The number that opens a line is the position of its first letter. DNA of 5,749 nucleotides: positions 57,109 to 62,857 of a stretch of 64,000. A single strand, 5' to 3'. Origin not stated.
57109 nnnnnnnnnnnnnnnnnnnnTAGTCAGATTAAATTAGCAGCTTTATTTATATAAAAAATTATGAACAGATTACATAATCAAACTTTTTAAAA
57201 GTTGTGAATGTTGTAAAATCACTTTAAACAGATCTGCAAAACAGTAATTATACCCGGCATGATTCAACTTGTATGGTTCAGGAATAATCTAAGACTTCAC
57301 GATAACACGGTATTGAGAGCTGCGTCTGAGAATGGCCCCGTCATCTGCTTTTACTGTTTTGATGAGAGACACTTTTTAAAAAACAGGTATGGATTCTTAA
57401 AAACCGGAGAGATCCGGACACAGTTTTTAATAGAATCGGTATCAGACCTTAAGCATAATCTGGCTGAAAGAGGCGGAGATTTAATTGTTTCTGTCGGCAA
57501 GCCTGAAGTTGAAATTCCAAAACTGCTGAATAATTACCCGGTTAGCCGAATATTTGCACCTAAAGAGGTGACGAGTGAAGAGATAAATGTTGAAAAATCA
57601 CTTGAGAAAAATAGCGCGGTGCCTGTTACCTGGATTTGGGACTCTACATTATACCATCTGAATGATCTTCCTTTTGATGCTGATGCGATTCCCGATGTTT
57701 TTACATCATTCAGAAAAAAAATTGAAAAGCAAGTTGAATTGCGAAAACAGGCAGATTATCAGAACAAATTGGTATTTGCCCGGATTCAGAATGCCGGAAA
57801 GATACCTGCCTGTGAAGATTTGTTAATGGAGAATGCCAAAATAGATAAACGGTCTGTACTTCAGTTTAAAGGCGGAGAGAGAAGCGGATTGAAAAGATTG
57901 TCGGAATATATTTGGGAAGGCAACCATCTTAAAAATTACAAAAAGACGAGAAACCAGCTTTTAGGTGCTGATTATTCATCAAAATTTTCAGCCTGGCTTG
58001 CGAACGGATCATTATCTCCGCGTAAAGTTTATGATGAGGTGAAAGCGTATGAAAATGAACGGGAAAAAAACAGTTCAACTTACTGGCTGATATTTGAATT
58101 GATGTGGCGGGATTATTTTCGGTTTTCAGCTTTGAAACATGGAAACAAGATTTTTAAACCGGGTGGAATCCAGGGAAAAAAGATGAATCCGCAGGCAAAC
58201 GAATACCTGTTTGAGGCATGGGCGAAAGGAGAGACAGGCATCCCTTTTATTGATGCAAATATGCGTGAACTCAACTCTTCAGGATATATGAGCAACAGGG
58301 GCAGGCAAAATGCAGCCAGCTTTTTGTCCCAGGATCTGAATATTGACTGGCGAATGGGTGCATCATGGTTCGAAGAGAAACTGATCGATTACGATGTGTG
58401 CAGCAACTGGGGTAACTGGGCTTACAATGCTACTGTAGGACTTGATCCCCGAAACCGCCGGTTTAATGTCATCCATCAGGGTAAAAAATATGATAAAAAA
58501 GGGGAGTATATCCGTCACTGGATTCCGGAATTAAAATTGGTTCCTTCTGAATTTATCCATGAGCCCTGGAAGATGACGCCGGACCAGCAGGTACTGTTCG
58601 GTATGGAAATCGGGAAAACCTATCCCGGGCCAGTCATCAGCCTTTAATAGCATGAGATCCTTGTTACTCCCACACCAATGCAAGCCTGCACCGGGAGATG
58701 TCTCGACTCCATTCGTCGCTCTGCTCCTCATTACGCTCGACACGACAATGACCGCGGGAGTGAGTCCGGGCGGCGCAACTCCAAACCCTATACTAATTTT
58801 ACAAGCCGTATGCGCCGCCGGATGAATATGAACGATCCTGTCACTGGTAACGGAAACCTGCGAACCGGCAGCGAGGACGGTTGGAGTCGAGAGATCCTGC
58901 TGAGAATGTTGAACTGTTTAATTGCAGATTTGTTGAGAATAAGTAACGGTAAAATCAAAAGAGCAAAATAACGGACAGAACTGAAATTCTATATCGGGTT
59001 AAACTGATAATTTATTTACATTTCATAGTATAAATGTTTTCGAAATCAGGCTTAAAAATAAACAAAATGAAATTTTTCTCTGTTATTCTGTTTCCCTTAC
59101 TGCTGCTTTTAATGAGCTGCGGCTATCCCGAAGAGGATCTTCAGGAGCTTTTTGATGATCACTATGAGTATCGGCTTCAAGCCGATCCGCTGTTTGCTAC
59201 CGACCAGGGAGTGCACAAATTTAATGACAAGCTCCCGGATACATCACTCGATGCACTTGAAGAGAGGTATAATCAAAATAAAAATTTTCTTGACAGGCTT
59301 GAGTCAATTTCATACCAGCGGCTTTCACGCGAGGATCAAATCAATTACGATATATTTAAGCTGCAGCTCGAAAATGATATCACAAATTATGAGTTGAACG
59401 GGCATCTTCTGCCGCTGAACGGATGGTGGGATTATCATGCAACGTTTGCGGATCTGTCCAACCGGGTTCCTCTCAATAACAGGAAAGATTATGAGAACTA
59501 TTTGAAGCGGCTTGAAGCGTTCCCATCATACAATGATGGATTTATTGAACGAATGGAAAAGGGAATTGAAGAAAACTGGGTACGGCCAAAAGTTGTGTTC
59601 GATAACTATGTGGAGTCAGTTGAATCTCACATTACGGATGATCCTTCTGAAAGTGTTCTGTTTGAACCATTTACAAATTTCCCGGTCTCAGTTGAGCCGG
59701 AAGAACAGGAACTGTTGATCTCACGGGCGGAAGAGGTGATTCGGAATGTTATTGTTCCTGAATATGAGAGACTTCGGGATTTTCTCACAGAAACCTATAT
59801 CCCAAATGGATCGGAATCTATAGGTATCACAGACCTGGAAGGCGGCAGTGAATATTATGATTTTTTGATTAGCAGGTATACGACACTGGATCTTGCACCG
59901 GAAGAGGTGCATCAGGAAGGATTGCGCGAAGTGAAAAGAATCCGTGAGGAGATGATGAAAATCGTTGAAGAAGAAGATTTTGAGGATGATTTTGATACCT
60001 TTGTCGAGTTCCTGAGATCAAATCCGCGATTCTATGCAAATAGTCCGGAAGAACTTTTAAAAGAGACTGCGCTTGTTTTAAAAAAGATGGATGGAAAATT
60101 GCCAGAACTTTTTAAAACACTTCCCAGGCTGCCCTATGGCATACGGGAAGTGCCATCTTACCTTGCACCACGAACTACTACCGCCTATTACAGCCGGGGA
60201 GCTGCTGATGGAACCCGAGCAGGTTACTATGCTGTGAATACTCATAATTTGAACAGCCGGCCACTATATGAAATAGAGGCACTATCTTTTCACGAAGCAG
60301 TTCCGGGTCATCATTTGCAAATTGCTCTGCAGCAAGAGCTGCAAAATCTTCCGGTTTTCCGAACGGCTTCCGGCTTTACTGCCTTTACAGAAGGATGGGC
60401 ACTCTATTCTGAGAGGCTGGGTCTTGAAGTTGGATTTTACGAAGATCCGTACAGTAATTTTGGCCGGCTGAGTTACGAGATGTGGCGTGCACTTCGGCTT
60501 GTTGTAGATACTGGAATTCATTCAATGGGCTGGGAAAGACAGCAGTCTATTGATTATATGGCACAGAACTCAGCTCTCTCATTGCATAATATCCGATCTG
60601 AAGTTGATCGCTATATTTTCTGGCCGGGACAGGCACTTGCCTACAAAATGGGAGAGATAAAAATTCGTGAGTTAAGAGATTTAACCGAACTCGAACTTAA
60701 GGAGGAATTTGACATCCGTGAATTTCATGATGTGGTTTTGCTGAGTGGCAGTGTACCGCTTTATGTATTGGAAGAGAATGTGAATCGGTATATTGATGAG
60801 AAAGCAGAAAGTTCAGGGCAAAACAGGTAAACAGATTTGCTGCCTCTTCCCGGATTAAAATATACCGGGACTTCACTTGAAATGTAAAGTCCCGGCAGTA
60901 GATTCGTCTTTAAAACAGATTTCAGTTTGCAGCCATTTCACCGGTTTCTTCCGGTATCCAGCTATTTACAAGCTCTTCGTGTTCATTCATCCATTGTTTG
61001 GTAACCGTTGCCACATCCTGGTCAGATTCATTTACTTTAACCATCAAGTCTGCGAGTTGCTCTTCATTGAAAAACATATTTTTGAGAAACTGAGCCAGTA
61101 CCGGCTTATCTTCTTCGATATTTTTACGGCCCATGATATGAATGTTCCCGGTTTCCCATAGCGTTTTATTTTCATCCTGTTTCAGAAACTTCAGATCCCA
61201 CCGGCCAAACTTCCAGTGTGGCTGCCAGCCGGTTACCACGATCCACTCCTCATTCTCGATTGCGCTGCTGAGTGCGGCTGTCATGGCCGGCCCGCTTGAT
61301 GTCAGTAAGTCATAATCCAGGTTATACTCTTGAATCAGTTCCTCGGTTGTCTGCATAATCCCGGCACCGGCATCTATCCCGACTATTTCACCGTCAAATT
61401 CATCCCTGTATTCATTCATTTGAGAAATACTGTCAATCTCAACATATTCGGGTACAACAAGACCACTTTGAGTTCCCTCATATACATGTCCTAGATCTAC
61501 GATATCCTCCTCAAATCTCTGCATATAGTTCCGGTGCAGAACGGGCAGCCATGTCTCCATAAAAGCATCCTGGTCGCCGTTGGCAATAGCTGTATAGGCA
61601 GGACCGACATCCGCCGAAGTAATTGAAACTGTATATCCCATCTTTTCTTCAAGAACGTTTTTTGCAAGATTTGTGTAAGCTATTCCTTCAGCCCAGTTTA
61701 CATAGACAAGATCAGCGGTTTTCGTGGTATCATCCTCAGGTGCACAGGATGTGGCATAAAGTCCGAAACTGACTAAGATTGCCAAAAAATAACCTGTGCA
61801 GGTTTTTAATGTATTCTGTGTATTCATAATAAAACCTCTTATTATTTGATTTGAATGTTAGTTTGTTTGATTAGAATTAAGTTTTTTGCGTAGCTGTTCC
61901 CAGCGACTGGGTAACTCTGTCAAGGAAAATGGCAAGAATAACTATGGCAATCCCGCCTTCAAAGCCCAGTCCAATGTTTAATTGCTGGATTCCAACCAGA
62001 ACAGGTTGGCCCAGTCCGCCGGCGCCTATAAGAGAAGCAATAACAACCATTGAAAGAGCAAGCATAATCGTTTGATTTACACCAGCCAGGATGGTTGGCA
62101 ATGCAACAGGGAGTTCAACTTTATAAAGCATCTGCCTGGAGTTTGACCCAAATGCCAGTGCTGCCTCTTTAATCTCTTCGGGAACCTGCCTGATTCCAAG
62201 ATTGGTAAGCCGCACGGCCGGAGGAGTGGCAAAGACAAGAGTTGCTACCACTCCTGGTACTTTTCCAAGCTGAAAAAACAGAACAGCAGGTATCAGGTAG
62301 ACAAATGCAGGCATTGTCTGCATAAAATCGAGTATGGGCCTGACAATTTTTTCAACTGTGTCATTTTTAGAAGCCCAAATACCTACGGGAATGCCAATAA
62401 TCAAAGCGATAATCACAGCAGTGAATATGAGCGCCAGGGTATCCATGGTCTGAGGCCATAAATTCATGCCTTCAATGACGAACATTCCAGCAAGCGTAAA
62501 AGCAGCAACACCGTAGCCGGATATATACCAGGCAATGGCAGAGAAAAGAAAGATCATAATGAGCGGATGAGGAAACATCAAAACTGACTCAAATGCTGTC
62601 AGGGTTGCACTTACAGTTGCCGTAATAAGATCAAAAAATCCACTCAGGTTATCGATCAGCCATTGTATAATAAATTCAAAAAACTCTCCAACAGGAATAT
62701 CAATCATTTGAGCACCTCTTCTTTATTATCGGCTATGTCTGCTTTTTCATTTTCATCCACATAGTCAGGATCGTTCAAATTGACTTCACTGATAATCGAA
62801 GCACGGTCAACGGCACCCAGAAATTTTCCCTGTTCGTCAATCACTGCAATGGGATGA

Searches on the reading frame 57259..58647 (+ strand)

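Call 73: search_protein_families(library=pfam, proteins=[window:57259-58647:+], max_evalue=0.00001)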
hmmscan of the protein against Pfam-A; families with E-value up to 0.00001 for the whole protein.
window:57259-58647:+ (462 aa): 2 families
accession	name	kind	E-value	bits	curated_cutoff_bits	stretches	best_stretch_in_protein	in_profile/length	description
PF03441.19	FAD_binding_7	-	1.6e-62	210.9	27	1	279-461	3-189/203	FAD binding domain of DNA photolyase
PF00875.24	DNA_photolyase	-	4.2e-36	124.8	26.6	1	4-160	2-157/164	DNA photolyase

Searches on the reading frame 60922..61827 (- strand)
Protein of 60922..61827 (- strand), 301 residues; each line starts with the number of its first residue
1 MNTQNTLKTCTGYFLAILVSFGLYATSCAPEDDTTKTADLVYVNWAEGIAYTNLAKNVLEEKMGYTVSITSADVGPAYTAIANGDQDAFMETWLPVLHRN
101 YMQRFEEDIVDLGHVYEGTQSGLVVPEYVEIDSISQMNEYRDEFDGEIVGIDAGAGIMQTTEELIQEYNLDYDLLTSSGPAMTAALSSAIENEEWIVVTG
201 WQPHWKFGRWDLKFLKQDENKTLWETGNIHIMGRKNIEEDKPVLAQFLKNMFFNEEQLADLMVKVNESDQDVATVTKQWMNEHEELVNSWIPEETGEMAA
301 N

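Call 73: search_protein_families(library=pfam, proteins=[window:60922-61827:-], max_evalue=0.00001)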
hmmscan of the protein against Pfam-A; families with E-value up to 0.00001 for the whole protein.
window:60922-61827:- (301 aa): 1 family
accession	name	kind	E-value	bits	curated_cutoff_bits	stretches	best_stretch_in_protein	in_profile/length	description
PF04069.17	OpuAC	-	7.4e-65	219.5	21.2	1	40-282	5-257/257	Substrate binding domain of ABC-type glycine betaine transport system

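Call 89: find_encoding_contigs(protein=window:60922-61827:-, flank=10000, max_places=1)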
Protein window:60922-61827:- (301 aa): 24 contigs read that carry it; 1 place shown.
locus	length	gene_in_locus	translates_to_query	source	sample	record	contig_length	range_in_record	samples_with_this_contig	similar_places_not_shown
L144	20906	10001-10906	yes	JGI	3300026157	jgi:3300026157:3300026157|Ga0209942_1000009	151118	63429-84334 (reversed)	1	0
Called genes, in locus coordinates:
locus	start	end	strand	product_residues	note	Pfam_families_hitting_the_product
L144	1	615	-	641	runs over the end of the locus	PF04107:GCS2, PF00571:CBS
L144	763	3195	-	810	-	PF17764:PriA_3primeBD, PF00270:DEAD, PF04851:ResIII, PF18319:Zn_ribbon_PriA, PF00271:Helicase_C, PF18074:PriA_C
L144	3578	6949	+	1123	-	PF14344:DUF4397, PF18942:DUF5689 (faint), PF14344:DUF4397, PF14292:SusE (weak), PF13860:FlgD_ig (weak), PF18962:Por_Secre_tail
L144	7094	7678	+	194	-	PF01965:DJ-1_PfpI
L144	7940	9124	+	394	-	PF00005:ABC_tran, PF13304:AAA_21 (faint), PF00571:CBS (faint)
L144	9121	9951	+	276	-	PF00528:BPD_transp_1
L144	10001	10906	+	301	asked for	PF04069:OpuAC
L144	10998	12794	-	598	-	PF05960:DUF885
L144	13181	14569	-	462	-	PF00875:DNA_photolyase, PF03441:FAD_binding_7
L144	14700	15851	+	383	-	PF23500:DUF7133, PF22807:TrAA12, PF07995:GSDH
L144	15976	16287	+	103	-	PF07681:DoxX (weak)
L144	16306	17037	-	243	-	PF00535:Glycos_transf_2, PF13641:Glyco_tranf_2_3 (weak)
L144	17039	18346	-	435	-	PF13727:CoA_binding_3, PF02397:Bac_transf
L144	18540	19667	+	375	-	PF01702:TGT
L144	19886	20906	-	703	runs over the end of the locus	PF00535:Glycos_transf_2, PF10111:Glyco_tranf_2_2 (weak), PF13641:Glyco_tranf_2_3, PF13632:Glyco_trans_2_3, PF13727:CoA_binding_3, PF02397:Bac_transf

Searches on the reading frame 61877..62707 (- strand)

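Call 73: search_protein_families(library=pfam, proteins=[window:61877-62707:-], max_evalue=0.00001)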
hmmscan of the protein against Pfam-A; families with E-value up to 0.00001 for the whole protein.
window:61877-62707:- (276 aa): 1 family
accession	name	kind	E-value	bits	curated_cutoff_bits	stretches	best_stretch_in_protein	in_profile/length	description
PF00528.27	BPD_transp_1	-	1.3e-27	97.1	26.4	1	105-263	1-172/184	Binding-protein-dependent transport system inner membrane component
